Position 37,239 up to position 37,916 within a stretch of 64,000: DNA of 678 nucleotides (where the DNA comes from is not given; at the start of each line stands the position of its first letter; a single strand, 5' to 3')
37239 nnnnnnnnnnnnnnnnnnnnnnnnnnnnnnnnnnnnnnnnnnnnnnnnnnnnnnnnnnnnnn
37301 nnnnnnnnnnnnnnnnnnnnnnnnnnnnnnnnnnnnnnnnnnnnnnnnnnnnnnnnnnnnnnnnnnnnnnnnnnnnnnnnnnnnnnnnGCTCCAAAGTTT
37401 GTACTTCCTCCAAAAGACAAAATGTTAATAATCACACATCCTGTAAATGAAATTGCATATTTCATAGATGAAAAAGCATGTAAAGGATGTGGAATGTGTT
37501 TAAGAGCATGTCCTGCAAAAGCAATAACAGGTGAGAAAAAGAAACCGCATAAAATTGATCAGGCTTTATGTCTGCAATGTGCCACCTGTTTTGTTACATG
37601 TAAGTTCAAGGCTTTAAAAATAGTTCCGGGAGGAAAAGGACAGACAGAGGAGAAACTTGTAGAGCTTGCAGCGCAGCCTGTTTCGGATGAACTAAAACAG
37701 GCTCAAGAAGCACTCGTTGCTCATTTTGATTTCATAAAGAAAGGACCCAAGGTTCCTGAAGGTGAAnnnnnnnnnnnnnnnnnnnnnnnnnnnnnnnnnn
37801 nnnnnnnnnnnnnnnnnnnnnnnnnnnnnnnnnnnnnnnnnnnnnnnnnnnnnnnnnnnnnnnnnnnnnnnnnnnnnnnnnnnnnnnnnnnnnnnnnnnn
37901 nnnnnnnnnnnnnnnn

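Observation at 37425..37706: A 2x[4Fe-4S] ferredoxin domain is inserted inside NuoD of an EFG-less complex I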

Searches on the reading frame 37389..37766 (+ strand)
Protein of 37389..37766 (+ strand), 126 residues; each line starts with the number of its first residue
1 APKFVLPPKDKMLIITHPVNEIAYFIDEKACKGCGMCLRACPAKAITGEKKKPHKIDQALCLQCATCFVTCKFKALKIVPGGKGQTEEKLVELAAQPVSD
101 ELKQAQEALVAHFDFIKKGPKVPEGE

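Call 16: find_related_loci(query=A2, collection=genome_contigs, flank=10000)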
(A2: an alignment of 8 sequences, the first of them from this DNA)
Query A2 (126 aa) in genome_contigs; peptide patterns used: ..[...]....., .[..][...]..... (x = any residue, [..] = any of these).
211 stretches matched a pattern; 108 encode a relative of the query (tblastn E <= 1e-3); the best 80 are kept; 80 distinct loci.
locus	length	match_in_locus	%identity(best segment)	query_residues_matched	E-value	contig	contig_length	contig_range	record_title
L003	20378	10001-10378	81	1-126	8e-69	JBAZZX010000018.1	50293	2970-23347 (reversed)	MAG: Thermodesulfovibrionales bacterium isolate SO_2017_GW3_27 scaffold_546_c1_OW296A_2017, whole genome shotgun sequenc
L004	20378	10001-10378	78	1-126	1e-65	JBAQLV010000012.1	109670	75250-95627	MAG: Thermodesulfovibrionales bacterium isolate MFD12052_ilm_asm_bin15 k127_9076, whole genome shotgun sequence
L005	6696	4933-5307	80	2-126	4e-64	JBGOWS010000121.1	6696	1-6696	MAG: Thermodesulfovibrionia bacterium isolate OBJ_0618_130150_87 k141_5056541_length_6696_cov_53.0445, whole genome shot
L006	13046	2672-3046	75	2-126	3e-63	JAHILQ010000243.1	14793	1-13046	MAG: Nitrospinota bacterium isolate KR13_N2.mb.31 KR13_N2.mb.31_k141_335075, whole genome shotgun sequence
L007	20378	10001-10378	76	1-126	3e-63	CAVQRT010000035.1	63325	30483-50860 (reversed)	MAG: Thermodesulfovibrionales bacterium isolate MFD09779.bin.2.135 genome assembly, contig: contig_97011, whole genome s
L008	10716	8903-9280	74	1-126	2e-61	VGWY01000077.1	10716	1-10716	MAG: Nitrospira sp. isolate M_DeepCast_200m_m2_046 M_DeepCast_200m_m2_046_Ga0194113_10011057, whole genome shotgun seque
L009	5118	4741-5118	74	2-126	3e-60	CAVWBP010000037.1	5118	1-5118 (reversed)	MAG: Thermodesulfovibrionales bacterium isolate MFD09779.bin.1.4 genome assembly, contig: contig_96018, whole genome sho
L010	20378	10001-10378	74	1-126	2e-60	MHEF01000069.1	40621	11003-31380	MAG: Nitrospirae bacterium RBG_13_39_12 RBG_13_scaffold_215, whole genome shotgun sequence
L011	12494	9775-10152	71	1-126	4e-60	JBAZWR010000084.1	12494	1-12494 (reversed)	MAG: Thermodesulfovibrionales bacterium isolate SO_2017_GW1_37 NODE_18789_length_12494_cov_1.245249_OW334_2017, whole ge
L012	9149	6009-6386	72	2-126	1e-59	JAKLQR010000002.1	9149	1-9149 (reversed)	MAG: Thermodesulfovibrionales bacterium isolate bin S2.74 k141_3313, whole genome shotgun sequence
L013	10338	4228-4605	72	1-126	1e-59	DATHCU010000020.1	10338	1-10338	MAG TPA_asm: Thermodesulfovibrionales bacterium isolate SMAG_U12375 k141_356448, whole genome shotgun sequence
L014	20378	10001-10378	72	1-126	1e-59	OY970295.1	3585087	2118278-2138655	MAG: Thermodesulfovibrionales bacterium isolate MFD01299.bin.c.3 genome assembly, chromosome: 1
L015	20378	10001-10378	94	1-126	2e-78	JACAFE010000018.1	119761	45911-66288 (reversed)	MAG: Nitrospirae bacterium isolate L.E.N.5_1 k119_518749, whole genome shotgun sequence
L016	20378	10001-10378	71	1-126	6e-59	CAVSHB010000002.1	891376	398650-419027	MAG: uncultured Nitrospiraceae bacterium isolate MFD01476.bin.1.136 genome assembly, contig: contig_55726, whole genome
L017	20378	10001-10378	74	2-126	2e-58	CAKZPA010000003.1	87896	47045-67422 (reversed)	MAG TPA_asm: uncultured Nitrospiraceae bacterium isolate SRR5214706_bin.68_CONCOCT_v1.1_MAG genome assembly, contig: ERZ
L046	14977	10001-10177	69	24-82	1e-24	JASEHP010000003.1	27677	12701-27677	MAG: Thermodesulfovibrionales bacterium isolate Yes70-26 NODE_3_length_27677_cov_31.991782, whole genome shotgun sequenc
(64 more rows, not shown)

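Call 67: search_protein_families(library=pfam, proteins=[L046:8378-10237:+], max_evalue=0.00001)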
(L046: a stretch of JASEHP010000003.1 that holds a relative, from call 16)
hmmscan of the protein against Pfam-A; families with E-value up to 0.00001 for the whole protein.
L046:8378-10237:+ (620 aa): 9 families
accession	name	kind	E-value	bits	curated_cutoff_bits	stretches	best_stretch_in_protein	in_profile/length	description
PF01512.22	Complex1_51K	-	2.3e-48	164.3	31.2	1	159-330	1-149/150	Nuo51 FMN-binding domain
PF10589.14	NADH_4Fe-4S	-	1.4e-32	111.8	23.5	1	443-525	3-85/85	NADH-ubiquinone oxidoreductase-F iron-sulfur binding region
PF00037.32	Fer4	-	7.9e-09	35.4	21.1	1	543-564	2-23/24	4Fe-4S binding domain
PF14697.11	Fer4_21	-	3e-08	34.1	35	1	543-591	2-53/59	4Fe-4S dicluster domain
PF13237.11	Fer4_10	-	8.2e-08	32.5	25.5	1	543-589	3-52/53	4Fe-4S dicluster domain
PF01257.25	2Fe-2S_thioredx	-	3.8e-07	30.5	24.8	1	6-81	66-143/145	Thioredoxin-like [2Fe-2S] ferredoxin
PF12838.12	Fer4_7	-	4.6e-07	30.6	27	1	549-592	2-51/52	4Fe-4S dicluster domain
PF12797.12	Fer4_2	-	3.2e-06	27.2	24.5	0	541-561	2-22/22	4Fe-4S binding domain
PF13187.11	Fer4_9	-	9.9e-06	25.9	27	1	549-590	2-48/52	4Fe-4S dicluster domain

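Call 77: predict_structure(alignment_id=A5)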
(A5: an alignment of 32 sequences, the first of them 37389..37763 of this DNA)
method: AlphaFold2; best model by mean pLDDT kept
length: 125 residues; sequences in the alignment: 32
mean_pLDDT: 83.4   pTM: 0.69
mean pLDDT of the five models: 83.4, 81.8, 80.3, 79.7, 72.3
residues with pLDDT >= 90: 27; 70-90: 81; 50-70: 15; < 50: 2
segments of 3 or more residues with pLDDT < 50: none
pLDDT, mean of each block of 10 residues (from residue 1): 63 79 89 90 90 90 89 85 86 86 87 78 64
secondary structure, 60 per line:
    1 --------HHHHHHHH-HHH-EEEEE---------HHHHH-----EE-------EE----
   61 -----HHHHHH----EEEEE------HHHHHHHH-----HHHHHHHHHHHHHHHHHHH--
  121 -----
elements in order: H9-16 E22-26 H36-40 H66-71 E76-80 H87-94 H100-118
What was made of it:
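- On Bacterial-type 2x[4Fe-4S] ferredoxin domain (Pfam Fer4 clan): AF2 model has pLDDT 83.4 (call 77).
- The AF2 model of the region has pLDDT 83.4 (call 77).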

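Call 79: fold_search(model_id=the predicted structure, library=pdb)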
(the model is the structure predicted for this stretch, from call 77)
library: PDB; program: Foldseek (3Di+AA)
matches with E <= 10: 269; with E <= 0.001: 14
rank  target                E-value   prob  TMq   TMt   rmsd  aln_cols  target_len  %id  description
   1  9bp5_B                5.2e-06  1.00  0.44  0.10   1.1        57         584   53  Structure of electron bifurcating Nfn-ABC holoenzyme from Caldicellulosiruptor saccharolyticus (released 2025-03-05)
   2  7q4v_B                7.2e-06  1.00  0.43  0.09   1.3        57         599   44  Electron bifurcating hydrogenase - HydABC from A. woodii (released 2023-02-22)
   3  8oh5_B                1.9e-05  1.00  0.44  0.10   1.2        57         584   53  Cryo-EM structure of the electron bifurcating transhydrogenase StnABC complex from Sporomusa Ovata (state 2) (released 2023-09-13)
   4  8a5e_B                4.8e-05  1.00  0.43  0.13   1.2        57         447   44  Cryo-EM structure of the electron bifurcating Fe-Fe hydrogenase HydABC complex from Acetobacterium woodii in the reduc (released 2023-02-22)
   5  7q4w_B                7.1e-05  1.00  0.43  0.12   1.3        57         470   44  CryoEM structure of electron bifurcating Fe-Fe hydrogenase HydABC complex A. woodii in the oxidised state (released 2023-02-15)
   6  9mqx_B                9.8e-05  1.00  0.44  0.09   1.5        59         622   39  Electron-bifurcating Tungstopyranopterin-containing aldehyde oxidoreductase with NADH (released 2025-07-16)
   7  8a6t_B                3.0e-04  1.00  0.43  0.09   1.3        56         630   50  Cryo-EM structure of the electron bifurcating Fe-Fe hydrogenase HydABC complex from Thermoanaerobacter kivui in the re (released 2023-02-15)
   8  8rti_A                3.6e-04  1.00  0.39  0.13   1.5        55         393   38  Desulfovibrio desulfuricans [FeFe] hydrogenase in the apo form derivatized with krypton (released 2025-02-12)
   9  9gzl_A                3.6e-04  1.00  0.43  0.14   2.2        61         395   34  Apo FeFe Hydrogenase from Desulfovibrio desulfuricans labelled with cyanophenylalanine (released 2025-05-28)
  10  8bj8_A                6.1e-04  1.00  0.39  0.13   1.5        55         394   38  Desulfovibrio desulfuricans FeFe Hydrogenase C178A mutant in Htrans-like state (released 2023-04-26)
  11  8bj7_A                6.1e-04  1.00  0.39  0.13   1.5        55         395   38  Desulfovibrio desulfuricans FeFe Hydrogenase C178A mutant in Hinact-like state (released 2023-03-22)
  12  9hpx_A                6.1e-04  1.00  0.42  0.14   2.2        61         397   36  [FeFe]-hydrogenase from D. desulfuricans with synthetic active site containing only one cyanide ligand. (released 2025-12-24)
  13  9gz0_A                8.0e-04  1.00  0.42  0.14   2.2        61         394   36  FeFe Hydrogenase from Desulfovibrio desulfuricans labelled with cyanophenylalanine - oxidised state (released 2025-05-28)
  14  8e9i_I                8.5e-04  1.00  0.40  0.31   7.7       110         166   19  Mycobacterial respiratory complex I, semi-inserted quinone (released 2022-10-12)
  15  9gbu_A                1.0e-03  1.00  0.43  0.12   2.2        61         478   34  Desulfovibrio desulfuricans [FeFe]-hydrogenase variant with both subunits linked by a 13 amino acid linker peptide der (released 2025-08-13)
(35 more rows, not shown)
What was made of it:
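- On Bacterial-type 2x[4Fe-4S] ferredoxin domain (Pfam Fer4 clan): It superposes on solved dicluster domains at rmsd 1.1-1.5 A (call 79).
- Foldseek places HydB, NfnB, StnB and Bfu-AOR B-subunit C-terminal domains on top: rmsd 1.1-1.5 A over 56-59 aligned columns, 39-53% identity (call 79).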

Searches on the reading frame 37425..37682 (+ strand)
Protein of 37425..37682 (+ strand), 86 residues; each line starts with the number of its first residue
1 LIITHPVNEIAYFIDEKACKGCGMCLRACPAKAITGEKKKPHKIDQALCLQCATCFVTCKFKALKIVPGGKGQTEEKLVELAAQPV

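Call 54: search_solved_structures(query=window:37425-37682:+, max_evalue=0.01, show_alignments=4)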
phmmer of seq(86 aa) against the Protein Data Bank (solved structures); distinct sequences matched with E-value up to 0.01: 88 (the best 60 are shown).
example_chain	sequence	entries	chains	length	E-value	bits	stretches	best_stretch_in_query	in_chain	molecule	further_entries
5t5i_F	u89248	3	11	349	1.6e-18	70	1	12-67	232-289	Tungsten formylmethanofuran dehydrogenase subunit fwdF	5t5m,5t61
9sw6_H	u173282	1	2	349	2.4e-18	69.4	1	12-67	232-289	Tungsten formylmethanofuran dehydrogenase, subunit F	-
9sw6_G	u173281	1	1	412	4.9e-17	65.2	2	18-72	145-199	Polyferredoxin protein MvhB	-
9eri_B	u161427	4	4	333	1.3e-14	57.5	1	10-68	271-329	Na(+)-translocating ferredoxin:NAD(+) oxidoreductase complex subunit B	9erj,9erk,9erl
8oh5_B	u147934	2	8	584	3e-14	56.3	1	10-64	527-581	NAD-reducing hydrogenase subunit HoxF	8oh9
7p5h_B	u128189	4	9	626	6.3e-14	55.3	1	12-67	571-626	Fe-hydrogenase, subunit beta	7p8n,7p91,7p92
9bov_B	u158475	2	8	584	7.8e-14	55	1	10-66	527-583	NADH dehydrogenase (Quinone)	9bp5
9sfi_O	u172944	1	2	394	2e-13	53.7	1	16-77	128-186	Ferredoxin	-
7bkb_K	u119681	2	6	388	1.2e-12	51.2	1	13-71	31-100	Formylmethanofuran dehydrogenase, subunit F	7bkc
9sfi_A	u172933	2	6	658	2.7e-12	50.1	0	10-44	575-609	CoB--CoM heterodisulfide reductase iron-sulfur subunit A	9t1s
9n5u_B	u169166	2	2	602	3.4e-12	49.8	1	10-69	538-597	NfnB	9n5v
7q4w_B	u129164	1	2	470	6.1e-12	49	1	12-64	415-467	Iron hydrogenase HydB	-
7q4v_B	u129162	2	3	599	8.5e-12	48.5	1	12-64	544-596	Iron hydrogenase HydB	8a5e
8a6t_B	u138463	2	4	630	2.4e-11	47.1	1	11-61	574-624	Electron bifurcating hydrogenase subunit HydB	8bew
7t2r_B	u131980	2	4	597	1.3e-10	44.8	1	10-64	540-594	NiFe hydrogenase subunit B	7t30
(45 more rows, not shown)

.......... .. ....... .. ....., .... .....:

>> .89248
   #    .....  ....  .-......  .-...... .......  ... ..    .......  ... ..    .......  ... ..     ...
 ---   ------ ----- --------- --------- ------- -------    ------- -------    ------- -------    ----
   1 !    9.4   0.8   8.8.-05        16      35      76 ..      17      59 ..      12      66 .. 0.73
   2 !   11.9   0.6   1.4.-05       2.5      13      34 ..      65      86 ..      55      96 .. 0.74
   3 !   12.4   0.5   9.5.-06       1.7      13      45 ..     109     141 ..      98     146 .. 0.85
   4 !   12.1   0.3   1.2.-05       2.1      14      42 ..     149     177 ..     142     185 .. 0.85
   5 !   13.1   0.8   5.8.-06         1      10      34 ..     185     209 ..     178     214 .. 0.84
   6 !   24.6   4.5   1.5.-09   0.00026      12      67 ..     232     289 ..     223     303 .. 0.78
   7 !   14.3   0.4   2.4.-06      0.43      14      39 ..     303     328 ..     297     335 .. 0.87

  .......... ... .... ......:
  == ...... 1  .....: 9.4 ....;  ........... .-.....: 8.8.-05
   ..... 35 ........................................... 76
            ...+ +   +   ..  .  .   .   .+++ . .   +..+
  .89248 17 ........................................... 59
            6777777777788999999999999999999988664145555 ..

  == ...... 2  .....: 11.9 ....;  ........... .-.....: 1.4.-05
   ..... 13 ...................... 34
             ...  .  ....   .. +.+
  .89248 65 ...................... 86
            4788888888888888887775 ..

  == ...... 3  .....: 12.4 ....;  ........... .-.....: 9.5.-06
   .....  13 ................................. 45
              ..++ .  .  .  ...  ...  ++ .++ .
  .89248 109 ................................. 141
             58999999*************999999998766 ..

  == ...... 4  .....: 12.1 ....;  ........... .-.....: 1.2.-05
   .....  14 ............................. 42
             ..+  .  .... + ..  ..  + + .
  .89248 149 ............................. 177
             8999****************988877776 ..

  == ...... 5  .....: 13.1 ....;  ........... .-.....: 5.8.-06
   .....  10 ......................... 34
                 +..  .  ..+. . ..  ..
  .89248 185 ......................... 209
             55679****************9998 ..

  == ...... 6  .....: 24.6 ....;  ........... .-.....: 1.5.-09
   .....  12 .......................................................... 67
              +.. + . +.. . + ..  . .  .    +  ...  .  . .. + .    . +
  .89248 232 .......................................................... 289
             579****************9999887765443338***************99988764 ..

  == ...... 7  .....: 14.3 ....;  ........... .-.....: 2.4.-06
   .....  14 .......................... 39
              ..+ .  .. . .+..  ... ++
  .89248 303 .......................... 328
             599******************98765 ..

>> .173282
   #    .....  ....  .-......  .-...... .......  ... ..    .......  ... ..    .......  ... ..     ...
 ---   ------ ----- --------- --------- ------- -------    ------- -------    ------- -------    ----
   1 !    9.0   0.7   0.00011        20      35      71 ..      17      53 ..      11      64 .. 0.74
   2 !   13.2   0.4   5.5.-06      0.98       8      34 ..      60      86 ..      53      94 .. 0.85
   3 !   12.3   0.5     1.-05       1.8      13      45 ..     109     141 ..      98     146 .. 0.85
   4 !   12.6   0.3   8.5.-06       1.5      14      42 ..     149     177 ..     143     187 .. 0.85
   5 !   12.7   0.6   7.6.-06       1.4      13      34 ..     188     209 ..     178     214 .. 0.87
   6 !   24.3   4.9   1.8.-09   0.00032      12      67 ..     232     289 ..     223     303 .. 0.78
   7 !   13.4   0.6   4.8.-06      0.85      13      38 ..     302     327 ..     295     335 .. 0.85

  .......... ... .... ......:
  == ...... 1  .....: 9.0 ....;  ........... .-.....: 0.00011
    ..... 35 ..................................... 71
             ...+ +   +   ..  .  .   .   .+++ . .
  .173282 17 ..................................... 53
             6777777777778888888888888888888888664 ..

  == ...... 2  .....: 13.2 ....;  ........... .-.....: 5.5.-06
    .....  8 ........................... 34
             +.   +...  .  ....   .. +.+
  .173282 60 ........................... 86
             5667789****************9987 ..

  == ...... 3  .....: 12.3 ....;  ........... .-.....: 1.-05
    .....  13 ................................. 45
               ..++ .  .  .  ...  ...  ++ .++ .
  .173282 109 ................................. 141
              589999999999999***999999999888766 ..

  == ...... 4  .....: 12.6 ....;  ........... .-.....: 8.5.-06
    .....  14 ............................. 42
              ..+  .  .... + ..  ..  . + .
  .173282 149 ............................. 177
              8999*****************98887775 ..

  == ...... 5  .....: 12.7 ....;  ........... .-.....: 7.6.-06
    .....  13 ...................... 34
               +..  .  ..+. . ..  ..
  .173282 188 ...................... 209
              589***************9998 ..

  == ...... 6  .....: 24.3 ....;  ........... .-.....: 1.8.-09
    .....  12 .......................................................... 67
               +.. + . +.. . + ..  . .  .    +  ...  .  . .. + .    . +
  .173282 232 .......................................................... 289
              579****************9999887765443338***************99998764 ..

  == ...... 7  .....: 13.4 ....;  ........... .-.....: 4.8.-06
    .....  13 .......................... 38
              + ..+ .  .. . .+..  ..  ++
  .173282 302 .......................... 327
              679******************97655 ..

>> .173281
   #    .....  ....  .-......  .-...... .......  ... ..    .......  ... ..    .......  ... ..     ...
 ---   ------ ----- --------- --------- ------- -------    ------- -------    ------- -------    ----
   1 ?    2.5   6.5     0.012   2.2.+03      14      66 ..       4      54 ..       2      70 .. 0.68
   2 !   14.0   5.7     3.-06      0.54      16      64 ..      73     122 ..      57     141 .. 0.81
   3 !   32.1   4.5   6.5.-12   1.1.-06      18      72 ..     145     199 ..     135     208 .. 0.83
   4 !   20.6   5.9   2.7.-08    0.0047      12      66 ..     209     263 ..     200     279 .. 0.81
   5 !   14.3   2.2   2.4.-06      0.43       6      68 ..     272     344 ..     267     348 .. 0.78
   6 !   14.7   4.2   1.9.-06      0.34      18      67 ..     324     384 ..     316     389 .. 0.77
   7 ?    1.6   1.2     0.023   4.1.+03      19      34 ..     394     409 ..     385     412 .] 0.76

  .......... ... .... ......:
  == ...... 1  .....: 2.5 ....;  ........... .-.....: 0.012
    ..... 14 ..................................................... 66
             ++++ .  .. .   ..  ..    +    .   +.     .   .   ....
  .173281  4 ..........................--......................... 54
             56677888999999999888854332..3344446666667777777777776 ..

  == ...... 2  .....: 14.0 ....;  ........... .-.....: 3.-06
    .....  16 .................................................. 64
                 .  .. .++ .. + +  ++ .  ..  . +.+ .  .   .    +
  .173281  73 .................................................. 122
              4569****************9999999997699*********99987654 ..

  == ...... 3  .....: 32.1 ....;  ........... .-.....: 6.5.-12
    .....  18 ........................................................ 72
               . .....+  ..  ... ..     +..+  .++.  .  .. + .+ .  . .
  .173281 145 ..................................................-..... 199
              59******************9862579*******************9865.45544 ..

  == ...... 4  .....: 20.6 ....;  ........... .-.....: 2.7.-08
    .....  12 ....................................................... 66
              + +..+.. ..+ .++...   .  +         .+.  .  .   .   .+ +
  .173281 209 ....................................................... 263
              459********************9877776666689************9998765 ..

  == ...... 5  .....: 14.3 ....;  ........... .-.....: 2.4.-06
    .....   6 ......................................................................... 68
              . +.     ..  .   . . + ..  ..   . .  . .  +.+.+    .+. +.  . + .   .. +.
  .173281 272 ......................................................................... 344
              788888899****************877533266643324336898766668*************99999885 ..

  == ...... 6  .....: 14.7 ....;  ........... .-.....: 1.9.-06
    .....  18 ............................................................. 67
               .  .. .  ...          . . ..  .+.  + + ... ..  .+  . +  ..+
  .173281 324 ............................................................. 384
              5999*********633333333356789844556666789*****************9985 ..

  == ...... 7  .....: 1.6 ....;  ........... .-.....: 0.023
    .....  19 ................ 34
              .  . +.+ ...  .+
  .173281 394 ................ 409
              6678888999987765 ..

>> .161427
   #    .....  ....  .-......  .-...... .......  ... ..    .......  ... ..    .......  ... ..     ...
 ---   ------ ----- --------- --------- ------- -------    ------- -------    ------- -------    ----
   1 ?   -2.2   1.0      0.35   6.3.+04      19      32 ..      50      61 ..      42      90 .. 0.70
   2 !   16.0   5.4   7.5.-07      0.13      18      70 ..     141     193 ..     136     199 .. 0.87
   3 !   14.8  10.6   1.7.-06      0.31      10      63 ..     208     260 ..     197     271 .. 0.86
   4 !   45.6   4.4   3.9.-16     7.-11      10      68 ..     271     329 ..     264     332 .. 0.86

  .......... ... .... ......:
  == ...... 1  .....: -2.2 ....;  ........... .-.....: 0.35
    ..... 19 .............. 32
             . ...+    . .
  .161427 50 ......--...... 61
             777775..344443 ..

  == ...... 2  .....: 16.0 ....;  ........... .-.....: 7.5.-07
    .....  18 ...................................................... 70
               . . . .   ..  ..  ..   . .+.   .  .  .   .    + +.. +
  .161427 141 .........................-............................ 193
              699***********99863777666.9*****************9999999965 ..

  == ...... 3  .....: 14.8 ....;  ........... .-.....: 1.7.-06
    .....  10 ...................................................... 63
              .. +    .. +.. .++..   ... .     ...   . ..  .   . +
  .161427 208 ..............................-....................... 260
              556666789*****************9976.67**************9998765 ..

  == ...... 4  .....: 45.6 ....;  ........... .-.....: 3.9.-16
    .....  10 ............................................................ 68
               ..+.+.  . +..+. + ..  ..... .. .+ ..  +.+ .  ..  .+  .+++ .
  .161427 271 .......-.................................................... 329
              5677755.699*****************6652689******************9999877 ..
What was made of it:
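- By sequence against the PDB, the best single-domain matches are the RnfB, HoxF and HydB C-terminal domains (call 54).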
